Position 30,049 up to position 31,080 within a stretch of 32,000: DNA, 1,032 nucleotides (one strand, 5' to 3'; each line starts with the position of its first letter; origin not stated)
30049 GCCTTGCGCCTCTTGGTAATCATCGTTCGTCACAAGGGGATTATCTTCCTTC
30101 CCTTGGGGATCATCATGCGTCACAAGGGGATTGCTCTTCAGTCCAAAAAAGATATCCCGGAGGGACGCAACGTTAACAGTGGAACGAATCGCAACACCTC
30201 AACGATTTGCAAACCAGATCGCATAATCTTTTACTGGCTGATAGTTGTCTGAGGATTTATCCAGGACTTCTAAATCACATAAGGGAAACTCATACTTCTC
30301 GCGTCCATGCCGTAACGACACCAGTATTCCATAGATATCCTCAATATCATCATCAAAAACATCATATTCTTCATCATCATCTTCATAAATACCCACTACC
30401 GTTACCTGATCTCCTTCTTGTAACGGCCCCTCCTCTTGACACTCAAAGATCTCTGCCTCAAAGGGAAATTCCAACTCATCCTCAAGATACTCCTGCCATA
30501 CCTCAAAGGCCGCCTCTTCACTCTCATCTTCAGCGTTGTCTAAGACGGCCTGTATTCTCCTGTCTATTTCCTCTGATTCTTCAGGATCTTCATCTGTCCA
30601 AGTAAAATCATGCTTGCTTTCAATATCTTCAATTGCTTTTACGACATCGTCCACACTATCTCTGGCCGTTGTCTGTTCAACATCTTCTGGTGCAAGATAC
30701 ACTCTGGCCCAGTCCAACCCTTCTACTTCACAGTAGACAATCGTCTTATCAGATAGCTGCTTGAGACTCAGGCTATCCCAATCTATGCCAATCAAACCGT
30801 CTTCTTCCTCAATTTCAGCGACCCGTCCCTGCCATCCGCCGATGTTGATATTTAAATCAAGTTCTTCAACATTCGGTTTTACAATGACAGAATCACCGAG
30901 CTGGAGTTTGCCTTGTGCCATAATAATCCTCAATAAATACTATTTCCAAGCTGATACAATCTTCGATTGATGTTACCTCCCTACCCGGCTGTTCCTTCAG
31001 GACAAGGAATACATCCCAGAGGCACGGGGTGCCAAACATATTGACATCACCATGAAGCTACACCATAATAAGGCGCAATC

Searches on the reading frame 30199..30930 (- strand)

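Call 94: search_protein_families(library=pfam, proteins=[window:30199-30930:-], max_evalue=0.001)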
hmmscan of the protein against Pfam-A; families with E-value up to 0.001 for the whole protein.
window:30199-30930:- (243 aa): 1 family
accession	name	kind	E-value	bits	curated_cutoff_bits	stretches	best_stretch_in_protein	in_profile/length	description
PF11535.13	Calci_bind_CcbP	-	6.4e-19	68.9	21.5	1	128-240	6-105/105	Calcium binding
